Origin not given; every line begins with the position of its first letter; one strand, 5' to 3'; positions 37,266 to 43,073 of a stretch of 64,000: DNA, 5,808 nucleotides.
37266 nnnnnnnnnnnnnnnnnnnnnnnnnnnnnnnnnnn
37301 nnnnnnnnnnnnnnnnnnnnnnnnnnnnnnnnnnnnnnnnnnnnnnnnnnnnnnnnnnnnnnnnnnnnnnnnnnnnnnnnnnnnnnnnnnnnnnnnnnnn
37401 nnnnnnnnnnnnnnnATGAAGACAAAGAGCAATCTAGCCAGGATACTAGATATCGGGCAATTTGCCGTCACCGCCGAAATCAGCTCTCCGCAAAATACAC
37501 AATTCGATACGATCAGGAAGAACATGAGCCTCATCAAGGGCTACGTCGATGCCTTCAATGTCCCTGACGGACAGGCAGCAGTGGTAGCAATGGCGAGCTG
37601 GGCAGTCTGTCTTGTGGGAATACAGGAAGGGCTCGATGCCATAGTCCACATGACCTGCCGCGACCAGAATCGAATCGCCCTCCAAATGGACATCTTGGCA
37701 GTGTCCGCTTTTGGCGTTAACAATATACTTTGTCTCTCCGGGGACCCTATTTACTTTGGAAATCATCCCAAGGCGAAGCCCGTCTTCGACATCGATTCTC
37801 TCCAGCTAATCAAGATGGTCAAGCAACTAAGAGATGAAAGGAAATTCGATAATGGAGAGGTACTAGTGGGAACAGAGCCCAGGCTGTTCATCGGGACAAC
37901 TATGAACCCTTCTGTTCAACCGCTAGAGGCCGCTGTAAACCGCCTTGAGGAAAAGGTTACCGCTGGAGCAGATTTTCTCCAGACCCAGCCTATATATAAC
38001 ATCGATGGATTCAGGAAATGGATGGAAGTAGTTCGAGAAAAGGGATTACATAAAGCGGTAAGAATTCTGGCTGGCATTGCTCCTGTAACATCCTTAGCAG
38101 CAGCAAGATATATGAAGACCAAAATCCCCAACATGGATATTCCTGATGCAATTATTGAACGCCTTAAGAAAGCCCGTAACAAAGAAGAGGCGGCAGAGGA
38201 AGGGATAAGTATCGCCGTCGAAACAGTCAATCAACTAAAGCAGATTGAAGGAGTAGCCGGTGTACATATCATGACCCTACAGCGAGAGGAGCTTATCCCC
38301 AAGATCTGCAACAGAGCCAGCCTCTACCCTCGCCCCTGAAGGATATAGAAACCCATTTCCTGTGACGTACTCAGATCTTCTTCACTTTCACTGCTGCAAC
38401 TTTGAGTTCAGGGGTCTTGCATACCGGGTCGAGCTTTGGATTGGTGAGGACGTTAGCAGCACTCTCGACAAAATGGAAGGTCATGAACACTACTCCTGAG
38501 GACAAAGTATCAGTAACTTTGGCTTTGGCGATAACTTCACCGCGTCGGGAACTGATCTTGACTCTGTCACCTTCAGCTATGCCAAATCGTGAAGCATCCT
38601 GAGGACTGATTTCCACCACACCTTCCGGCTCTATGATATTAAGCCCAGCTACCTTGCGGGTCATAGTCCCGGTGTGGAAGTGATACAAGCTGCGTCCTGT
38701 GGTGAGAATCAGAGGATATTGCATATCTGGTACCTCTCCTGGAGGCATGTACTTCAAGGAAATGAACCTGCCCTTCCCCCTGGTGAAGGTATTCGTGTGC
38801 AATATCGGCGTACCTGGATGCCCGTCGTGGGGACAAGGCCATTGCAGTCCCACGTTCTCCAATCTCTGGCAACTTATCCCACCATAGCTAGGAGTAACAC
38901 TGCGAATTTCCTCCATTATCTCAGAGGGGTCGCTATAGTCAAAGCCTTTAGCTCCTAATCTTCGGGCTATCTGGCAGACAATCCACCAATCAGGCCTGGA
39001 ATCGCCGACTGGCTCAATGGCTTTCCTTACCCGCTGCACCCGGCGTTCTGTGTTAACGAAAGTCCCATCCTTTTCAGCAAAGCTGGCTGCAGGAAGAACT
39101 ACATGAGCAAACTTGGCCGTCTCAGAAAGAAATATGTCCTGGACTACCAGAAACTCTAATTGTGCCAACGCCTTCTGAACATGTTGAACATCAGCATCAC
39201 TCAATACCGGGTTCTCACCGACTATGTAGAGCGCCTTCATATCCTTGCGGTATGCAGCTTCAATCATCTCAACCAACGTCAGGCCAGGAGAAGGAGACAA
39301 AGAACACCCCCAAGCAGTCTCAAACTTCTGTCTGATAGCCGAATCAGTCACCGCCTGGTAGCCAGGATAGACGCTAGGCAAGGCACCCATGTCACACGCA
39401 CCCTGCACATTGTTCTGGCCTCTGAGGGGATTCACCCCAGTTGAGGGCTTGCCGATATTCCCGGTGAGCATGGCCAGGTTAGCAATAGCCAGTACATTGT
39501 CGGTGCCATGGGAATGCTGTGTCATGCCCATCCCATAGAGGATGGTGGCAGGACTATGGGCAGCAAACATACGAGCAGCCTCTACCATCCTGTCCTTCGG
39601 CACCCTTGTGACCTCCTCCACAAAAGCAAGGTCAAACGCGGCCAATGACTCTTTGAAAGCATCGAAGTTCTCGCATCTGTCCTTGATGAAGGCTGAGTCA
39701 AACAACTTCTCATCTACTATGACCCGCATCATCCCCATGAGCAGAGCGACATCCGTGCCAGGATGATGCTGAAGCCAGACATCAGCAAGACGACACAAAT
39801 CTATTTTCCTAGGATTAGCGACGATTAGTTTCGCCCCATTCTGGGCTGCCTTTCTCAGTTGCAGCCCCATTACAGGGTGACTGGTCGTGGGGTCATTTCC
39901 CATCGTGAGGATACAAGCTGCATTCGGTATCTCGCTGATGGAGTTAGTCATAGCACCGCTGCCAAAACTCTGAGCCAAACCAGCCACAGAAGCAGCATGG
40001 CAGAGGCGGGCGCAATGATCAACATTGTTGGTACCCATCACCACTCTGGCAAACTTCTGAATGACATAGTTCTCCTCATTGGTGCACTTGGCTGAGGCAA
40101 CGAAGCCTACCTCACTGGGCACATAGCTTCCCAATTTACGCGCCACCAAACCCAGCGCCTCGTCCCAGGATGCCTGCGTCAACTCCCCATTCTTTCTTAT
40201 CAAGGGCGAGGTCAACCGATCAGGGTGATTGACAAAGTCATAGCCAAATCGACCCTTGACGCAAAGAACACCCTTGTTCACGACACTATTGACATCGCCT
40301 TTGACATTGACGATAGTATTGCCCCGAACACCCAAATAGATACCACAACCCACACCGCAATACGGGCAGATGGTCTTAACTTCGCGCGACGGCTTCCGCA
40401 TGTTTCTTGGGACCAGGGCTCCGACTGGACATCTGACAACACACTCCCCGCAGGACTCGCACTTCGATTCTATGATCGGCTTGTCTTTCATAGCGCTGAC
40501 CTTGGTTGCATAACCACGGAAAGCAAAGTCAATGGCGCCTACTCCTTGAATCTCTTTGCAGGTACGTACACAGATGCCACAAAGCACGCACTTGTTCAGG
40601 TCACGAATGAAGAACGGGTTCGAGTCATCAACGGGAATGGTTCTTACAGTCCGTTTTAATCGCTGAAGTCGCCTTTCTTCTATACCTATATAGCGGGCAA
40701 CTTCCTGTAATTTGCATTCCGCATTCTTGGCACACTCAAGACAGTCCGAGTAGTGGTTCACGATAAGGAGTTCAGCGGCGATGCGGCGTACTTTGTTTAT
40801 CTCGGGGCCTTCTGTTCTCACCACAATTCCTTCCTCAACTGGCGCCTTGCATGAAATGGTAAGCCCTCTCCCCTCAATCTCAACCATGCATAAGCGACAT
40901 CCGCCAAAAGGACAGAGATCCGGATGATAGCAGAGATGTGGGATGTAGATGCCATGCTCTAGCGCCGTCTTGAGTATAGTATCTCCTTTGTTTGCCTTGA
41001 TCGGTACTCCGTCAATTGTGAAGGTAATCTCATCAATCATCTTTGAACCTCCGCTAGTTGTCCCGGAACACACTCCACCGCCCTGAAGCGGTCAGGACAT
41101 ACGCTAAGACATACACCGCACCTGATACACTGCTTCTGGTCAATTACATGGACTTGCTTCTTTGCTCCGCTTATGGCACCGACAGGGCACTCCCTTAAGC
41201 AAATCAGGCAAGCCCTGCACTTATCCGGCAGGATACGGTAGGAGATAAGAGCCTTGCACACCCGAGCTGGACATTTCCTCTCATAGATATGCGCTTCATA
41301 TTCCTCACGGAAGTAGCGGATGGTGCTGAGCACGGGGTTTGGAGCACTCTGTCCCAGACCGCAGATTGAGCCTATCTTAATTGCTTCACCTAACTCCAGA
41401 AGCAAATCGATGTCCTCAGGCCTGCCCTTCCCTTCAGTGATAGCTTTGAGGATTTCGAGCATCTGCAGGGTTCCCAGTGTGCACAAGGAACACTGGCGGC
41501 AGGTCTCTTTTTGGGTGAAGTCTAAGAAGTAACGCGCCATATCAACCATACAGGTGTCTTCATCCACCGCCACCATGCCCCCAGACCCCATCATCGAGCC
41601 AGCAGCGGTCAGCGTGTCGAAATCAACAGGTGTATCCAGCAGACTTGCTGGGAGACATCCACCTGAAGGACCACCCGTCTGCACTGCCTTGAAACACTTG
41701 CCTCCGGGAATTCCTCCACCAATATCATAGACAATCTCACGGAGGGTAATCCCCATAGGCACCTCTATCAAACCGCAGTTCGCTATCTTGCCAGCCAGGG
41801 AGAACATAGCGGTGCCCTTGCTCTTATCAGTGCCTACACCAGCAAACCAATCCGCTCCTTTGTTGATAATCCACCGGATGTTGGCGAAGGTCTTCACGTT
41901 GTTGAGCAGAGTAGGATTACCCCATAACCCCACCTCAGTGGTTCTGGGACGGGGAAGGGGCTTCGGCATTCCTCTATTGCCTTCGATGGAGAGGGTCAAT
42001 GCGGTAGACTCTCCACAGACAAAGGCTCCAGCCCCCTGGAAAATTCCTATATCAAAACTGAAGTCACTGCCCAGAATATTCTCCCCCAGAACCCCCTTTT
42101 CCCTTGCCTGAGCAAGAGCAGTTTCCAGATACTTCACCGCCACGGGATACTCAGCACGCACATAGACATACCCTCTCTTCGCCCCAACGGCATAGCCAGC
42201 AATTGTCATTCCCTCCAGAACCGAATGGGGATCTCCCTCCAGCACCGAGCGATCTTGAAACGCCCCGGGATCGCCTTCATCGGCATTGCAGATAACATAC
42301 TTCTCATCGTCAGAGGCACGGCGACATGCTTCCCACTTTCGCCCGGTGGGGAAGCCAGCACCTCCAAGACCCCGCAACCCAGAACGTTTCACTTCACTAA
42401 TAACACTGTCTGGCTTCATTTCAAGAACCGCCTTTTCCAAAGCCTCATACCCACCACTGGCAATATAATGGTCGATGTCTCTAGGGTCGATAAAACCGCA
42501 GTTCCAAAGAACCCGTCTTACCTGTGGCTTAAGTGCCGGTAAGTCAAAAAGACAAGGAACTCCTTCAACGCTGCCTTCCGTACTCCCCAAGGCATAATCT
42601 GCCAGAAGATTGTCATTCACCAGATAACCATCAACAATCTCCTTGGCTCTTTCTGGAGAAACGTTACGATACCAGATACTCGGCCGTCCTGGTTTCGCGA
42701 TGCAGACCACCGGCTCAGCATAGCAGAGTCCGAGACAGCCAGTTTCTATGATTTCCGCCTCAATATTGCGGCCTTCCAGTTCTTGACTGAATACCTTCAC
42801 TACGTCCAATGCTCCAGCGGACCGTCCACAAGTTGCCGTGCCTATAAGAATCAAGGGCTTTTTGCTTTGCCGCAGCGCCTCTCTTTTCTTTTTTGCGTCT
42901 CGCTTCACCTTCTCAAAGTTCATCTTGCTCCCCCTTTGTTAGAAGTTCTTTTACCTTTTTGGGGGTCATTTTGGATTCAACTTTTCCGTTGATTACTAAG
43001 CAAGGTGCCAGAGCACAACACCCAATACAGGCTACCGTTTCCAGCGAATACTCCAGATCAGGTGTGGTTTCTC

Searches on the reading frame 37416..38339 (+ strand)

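Call 30: search_protein_families(library=pfam, proteins=[window:37416-38339:+], max_evalue=0.00001)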
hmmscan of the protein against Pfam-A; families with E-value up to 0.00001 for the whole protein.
window:37416-38339:+ (307 aa): 1 family
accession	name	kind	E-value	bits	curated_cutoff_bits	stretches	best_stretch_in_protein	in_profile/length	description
PF02219.23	MTHFR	-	1.1e-46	159.9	24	1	8-301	3-286/287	Methylenetetrahydrofolate reductase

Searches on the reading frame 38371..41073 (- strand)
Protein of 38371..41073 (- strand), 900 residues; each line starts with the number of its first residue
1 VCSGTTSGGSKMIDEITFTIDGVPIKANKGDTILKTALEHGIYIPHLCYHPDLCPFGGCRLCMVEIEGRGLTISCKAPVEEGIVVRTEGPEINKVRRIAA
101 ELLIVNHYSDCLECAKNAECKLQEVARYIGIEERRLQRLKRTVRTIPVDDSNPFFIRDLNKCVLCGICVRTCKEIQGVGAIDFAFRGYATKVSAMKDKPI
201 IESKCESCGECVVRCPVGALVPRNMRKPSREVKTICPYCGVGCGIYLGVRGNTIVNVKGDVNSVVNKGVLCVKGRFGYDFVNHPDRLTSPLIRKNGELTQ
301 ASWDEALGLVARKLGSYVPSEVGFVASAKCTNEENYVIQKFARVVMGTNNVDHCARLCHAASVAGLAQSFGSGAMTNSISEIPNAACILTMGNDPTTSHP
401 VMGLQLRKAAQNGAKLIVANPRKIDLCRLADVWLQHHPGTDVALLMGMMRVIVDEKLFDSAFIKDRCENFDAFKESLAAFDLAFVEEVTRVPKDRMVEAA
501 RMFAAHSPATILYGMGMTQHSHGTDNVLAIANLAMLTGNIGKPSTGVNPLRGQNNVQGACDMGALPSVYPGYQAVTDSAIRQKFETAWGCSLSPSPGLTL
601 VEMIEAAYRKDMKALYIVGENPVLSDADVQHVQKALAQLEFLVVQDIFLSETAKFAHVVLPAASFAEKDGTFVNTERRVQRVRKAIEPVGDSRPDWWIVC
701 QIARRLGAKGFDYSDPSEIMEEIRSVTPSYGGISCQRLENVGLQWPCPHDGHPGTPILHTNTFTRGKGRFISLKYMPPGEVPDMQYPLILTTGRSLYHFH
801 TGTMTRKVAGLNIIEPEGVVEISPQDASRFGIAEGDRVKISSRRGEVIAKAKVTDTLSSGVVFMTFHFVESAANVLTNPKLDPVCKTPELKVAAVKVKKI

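Call 30: search_protein_families(library=pfam, proteins=[window:38371-41073:-], max_evalue=0.00001)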
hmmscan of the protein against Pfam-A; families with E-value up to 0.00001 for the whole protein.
window:38371-41073:- (900 aa): 9 families
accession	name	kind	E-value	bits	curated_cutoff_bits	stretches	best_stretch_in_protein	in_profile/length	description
PF00384.28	Molybdopterin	-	2.2e-85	287.2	24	1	286-704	1-352/353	Molybdopterin oxidoreductase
PF01568.27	Molydop_binding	-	6.3e-35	120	26.8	1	788-893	1-109/110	Molydopterin dinucleotide binding domain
PF13510.11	Fer2_4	-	1.4e-22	80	22.8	1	15-88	3-80/82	2Fe-2S iron-sulfur cluster binding domain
PF04879.21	Molybdop_Fe4S4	-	6.6e-19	68.1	22.7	1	231-283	3-55/55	Molybdopterin oxidoreductase Fe4S4 domain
PF10588.14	NADH-G_4Fe-4S_3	-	5.9e-11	42.2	27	1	96-135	1-40/40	NADH-ubiquinone oxidoreductase-G iron-sulfur binding region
PF12838.12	Fer4_7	-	3e-07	31.3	27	1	161-219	1-52/52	4Fe-4S dicluster domain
PF00111.32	Fer2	-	6.9e-07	29.6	21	1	19-67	2-48/77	2Fe-2S iron-sulfur cluster binding domain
PF00037.32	Fer4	-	1.2e-06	28.5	21.1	0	199-220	2-23/24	4Fe-4S binding domain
PF22117.2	Fer4_Nqo3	-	2.8e-06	27.9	27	1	157-220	6-66/67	NADH-quinone oxidoreductase subunit 3, ferredoxin-like domain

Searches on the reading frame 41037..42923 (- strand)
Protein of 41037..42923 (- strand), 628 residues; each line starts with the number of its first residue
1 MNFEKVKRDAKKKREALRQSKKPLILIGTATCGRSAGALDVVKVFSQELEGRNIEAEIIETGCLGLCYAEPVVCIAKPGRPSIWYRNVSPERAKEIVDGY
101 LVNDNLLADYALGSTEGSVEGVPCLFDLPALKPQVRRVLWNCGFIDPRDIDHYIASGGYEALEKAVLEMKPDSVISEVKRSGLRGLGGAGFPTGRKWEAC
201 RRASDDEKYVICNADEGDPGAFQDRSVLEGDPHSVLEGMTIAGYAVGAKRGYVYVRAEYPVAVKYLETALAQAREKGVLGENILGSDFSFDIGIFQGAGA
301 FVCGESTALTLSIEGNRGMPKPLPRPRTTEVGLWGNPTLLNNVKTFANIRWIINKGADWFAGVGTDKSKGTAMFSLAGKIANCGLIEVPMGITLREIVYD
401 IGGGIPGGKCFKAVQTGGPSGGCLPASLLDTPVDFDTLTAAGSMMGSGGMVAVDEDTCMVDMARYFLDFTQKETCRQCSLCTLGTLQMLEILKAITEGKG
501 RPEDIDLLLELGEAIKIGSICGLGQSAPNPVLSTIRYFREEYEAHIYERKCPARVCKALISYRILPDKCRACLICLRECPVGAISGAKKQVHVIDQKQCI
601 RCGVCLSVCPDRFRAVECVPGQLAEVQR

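Call 30: search_protein_families(library=pfam, proteins=[window:41037-42923:-], max_evalue=0.00001)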
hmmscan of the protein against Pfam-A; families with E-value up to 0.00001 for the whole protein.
window:41037-42923:- (628 aa): 9 families
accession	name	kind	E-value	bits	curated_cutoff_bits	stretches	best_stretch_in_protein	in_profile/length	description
PF01512.22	Complex1_51K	-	7e-45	153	31.2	1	178-349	1-148/150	Nuo51 FMN-binding domain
PF10589.14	NADH_4Fe-4S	-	1.3e-30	105.6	23.5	1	461-545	1-85/85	NADH-ubiquinone oxidoreductase-F iron-sulfur binding region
PF00037.32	Fer4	-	2.5e-08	33.8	21.1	0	563-585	2-24/24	4Fe-4S binding domain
PF13237.11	Fer4_10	-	3.7e-07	30.4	25.5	1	563-610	3-53/53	4Fe-4S dicluster domain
PF14697.11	Fer4_21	-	5.4e-07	30.1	35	1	564-610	3-52/59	4Fe-4S dicluster domain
PF12797.12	Fer4_2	-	1.4e-06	28.3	24.5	0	592-610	3-21/22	4Fe-4S binding domain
PF12837.12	Fer4_6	-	2.8e-06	27.4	25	0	593-611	3-21/24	4Fe-4S binding domain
PF12838.12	Fer4_7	-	4.3e-06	27.5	27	1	568-610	1-49/52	4Fe-4S dicluster domain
PF13187.11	Fer4_9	-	4.5e-06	27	27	1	568-611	1-49/52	4Fe-4S dicluster domain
